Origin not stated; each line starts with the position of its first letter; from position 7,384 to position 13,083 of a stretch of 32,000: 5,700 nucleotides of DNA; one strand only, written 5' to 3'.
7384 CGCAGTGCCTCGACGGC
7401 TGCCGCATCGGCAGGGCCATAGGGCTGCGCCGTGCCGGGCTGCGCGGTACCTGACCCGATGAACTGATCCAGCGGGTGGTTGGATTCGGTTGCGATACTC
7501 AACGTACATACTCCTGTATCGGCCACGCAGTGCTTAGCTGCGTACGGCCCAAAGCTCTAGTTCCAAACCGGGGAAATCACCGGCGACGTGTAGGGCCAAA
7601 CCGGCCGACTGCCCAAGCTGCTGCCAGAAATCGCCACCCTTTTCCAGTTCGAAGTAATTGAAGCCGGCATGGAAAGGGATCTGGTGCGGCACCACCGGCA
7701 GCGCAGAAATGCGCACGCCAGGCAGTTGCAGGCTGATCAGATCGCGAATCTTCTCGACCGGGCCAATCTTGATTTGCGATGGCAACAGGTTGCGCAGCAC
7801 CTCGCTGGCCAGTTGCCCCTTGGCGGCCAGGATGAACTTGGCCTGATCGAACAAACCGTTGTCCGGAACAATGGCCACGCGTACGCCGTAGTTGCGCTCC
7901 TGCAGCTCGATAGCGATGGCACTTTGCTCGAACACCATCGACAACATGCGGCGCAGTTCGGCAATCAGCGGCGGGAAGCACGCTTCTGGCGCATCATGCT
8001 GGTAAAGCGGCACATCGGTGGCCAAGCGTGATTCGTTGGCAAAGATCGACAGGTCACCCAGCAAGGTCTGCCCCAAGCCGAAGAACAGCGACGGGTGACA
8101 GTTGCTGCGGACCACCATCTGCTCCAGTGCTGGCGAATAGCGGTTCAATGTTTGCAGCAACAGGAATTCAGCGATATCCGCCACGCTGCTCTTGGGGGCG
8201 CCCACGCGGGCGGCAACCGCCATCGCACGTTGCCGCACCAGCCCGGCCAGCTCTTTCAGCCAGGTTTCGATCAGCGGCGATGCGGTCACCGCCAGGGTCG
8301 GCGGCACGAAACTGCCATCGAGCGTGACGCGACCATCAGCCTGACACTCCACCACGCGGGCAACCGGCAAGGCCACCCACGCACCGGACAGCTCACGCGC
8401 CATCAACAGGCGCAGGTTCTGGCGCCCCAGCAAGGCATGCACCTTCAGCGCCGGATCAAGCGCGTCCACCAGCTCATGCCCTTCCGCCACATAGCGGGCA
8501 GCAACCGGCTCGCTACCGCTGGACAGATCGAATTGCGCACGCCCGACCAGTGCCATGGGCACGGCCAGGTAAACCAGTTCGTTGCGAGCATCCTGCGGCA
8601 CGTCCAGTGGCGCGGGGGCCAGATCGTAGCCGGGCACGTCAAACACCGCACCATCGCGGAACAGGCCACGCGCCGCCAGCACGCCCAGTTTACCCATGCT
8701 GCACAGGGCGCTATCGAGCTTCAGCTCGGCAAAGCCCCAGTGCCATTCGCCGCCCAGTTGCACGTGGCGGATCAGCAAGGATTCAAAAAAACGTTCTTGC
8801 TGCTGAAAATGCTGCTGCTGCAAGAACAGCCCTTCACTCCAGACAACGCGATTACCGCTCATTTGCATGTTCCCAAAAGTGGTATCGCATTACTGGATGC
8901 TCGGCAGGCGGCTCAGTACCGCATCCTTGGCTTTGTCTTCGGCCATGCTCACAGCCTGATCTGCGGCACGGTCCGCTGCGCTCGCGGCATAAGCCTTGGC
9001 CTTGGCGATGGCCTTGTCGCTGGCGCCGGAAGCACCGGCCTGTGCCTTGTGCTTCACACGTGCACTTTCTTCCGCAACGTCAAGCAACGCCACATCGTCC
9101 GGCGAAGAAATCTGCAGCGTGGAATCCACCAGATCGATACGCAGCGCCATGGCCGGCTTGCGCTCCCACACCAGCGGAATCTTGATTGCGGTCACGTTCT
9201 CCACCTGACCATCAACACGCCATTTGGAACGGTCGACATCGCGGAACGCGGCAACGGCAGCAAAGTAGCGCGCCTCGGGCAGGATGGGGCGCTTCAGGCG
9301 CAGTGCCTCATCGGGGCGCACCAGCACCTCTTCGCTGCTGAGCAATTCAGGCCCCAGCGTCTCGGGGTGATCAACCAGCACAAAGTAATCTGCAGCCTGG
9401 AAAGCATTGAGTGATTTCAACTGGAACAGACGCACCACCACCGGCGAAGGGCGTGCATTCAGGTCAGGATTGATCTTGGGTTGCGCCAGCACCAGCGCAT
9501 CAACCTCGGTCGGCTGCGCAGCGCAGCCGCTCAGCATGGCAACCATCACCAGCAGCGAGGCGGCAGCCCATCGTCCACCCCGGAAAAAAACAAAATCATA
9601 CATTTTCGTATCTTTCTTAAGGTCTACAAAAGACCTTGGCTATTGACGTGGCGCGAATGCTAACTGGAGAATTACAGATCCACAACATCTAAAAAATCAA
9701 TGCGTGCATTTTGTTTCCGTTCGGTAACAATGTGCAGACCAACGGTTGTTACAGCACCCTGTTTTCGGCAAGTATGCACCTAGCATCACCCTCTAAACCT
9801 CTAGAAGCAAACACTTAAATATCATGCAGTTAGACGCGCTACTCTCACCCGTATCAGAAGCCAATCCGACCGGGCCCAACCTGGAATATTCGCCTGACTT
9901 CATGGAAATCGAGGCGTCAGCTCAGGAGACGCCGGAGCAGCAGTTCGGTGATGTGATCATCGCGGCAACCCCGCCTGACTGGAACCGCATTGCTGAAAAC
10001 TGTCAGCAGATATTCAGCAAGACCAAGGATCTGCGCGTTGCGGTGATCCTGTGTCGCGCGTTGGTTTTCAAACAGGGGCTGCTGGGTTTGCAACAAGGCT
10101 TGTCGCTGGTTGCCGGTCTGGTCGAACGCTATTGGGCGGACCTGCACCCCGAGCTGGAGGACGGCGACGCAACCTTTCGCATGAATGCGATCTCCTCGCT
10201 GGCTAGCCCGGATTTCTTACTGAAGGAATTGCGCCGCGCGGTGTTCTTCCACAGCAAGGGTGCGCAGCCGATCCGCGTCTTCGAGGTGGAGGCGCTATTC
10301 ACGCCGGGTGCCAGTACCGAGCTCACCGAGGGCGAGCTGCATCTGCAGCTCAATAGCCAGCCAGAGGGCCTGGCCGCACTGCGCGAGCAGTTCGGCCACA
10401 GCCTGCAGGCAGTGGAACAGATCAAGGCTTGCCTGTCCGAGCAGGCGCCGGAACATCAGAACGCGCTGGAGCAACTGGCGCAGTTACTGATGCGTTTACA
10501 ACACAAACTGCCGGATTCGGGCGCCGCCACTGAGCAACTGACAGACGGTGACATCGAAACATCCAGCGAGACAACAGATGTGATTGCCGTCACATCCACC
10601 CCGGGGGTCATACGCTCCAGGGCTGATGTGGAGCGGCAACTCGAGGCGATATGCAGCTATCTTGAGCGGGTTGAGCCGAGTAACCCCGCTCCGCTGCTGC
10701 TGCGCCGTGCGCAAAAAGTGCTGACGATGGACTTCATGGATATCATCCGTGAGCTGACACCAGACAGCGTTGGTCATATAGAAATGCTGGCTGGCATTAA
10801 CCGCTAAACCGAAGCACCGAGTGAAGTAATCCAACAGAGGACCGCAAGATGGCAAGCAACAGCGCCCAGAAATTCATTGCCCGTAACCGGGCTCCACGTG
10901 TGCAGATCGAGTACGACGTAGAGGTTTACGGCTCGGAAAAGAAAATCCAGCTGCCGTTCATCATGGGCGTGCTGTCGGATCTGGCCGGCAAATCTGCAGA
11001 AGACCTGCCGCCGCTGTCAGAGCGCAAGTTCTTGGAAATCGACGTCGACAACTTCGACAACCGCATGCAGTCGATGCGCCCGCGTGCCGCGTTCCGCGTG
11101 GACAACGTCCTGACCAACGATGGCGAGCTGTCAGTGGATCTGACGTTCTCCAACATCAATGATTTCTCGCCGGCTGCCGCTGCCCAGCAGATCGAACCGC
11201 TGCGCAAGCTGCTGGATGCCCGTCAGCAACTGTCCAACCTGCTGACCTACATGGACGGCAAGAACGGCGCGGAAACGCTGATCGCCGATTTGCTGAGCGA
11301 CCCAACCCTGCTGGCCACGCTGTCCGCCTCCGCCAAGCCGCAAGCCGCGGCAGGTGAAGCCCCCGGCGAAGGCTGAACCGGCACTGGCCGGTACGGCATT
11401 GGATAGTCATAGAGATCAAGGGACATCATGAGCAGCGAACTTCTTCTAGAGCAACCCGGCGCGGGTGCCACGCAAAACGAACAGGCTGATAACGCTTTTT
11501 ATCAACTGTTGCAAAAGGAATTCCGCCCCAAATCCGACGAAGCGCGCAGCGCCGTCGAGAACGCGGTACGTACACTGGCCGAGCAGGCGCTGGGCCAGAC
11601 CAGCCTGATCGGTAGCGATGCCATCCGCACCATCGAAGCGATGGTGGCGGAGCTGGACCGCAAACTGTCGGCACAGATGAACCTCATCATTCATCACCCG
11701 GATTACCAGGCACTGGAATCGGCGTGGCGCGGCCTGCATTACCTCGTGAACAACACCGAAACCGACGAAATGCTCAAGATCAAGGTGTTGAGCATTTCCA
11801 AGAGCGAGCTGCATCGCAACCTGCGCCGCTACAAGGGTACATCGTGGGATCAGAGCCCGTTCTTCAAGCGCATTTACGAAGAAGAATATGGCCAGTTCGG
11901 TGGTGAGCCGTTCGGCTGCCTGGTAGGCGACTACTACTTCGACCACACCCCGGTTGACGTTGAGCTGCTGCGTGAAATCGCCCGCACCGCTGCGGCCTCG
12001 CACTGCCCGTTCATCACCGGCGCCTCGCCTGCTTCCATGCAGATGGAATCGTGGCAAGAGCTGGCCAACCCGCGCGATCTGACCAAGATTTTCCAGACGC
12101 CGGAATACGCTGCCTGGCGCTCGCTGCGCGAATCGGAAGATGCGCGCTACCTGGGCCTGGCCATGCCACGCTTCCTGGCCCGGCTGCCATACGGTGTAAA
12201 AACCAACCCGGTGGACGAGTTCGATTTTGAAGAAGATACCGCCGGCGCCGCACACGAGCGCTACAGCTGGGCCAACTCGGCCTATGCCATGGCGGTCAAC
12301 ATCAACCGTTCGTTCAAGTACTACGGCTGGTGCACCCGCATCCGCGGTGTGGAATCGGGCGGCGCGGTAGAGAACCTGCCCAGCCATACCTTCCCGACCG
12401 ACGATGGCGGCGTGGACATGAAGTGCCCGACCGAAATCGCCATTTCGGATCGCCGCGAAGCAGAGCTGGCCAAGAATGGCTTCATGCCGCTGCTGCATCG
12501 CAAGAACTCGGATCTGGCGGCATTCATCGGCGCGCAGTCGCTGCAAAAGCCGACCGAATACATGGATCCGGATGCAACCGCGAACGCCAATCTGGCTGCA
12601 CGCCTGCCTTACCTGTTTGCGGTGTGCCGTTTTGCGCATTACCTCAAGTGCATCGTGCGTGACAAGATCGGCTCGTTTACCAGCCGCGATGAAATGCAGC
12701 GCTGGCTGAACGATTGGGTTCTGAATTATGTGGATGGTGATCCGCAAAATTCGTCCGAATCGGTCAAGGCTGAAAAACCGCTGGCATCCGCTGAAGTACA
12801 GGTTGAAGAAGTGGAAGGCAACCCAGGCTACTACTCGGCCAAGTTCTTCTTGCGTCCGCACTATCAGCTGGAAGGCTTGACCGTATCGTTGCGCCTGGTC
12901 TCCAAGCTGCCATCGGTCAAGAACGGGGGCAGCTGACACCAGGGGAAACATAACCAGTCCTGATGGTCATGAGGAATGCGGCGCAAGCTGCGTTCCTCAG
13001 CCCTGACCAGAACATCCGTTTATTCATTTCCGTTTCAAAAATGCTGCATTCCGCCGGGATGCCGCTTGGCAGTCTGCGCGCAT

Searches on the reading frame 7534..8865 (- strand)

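Call 49: search_protein_families(library=pfam, proteins=[window:7534-8865:-], max_evalue=0.00001)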
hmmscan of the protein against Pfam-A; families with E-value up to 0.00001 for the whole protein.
window:7534-8865:- (443 aa): 1 family
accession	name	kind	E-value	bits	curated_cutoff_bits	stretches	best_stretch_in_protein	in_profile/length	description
PF05936.17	T6SS_VasE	-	1.4e-137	459.5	23.4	1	19-441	1-429/429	Bacterial Type VI secretion, VC_A0110, EvfL, ImpJ, VasE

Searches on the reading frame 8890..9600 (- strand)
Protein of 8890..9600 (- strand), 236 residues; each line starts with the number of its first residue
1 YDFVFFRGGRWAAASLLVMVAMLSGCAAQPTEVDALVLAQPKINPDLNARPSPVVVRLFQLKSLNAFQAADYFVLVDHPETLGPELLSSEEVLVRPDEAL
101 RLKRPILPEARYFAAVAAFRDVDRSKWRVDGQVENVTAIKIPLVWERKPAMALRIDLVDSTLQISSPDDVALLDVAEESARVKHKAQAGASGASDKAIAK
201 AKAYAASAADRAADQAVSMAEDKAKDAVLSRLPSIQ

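Call 49: search_protein_families(library=pfam, proteins=[window:8890-9600:-], max_evalue=0.00001)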
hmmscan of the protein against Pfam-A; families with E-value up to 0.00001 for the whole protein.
window:8890-9600:- (236 aa): 1 family
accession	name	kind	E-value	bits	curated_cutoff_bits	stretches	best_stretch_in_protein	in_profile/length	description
PF12790.13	T6SS-SciN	-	7.2e-28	97.2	27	1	33-135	3-106/120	Type VI secretion lipoprotein, VasD, EvfM, TssJ, VC_A0113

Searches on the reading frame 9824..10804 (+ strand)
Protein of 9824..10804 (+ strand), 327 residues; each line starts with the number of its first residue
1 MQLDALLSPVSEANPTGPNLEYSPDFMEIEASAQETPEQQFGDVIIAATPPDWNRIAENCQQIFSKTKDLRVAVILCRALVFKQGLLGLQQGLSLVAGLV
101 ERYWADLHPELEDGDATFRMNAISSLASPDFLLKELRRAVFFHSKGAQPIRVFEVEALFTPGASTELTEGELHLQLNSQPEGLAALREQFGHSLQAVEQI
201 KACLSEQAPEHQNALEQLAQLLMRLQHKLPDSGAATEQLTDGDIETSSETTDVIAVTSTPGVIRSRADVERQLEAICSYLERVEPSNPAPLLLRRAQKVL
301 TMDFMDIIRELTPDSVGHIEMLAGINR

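Call 49: search_protein_families(library=pfam, proteins=[window:9824-10804:+], max_evalue=0.00001)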
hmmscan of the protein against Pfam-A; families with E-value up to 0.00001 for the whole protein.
window:9824-10804:+ (327 aa): 1 family
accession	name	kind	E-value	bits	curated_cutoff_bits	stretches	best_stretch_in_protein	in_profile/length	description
PF06812.17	ImpA_N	-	8.3e-37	126.4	26.9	1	7-127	1-118/119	ImpA, N-terminal, type VI secretion system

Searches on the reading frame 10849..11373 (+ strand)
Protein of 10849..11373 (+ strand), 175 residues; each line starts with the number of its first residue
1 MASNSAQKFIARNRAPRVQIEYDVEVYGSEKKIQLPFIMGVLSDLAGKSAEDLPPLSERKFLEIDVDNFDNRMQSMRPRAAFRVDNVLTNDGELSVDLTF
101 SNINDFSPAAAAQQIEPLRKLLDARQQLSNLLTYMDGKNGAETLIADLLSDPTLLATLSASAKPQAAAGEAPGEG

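Call 49: search_protein_families(library=pfam, proteins=[window:10849-11373:+], max_evalue=0.00001)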
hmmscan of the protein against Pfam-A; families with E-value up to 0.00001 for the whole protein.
window:10849-11373:+ (175 aa): 1 family
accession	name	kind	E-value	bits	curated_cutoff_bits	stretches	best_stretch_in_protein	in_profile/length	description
PF05591.17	T6SS_VipA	-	4.7e-55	186.1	24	1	11-161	2-153/155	Type VI secretion system, VipA, VC_A0107 or Hcp2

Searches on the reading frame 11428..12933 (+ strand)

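Call 49: search_protein_families(library=pfam, proteins=[window:11428-12933:+], max_evalue=0.00001)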
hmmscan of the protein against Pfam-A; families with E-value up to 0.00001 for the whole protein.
window:11428-12933:+ (502 aa): 2 families
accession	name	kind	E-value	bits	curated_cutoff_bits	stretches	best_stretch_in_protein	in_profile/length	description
PF05943.17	VipB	-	6.7e-135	449.4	27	1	71-373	2-301/301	EvpB/VC_A0108, tail sheath N-terminal domain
PF18945.5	VipB_2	-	1.2e-44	151.5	27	1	383-494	2-112/112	EvpB/VC_A0108, tail sheath gpW/gp25-like domain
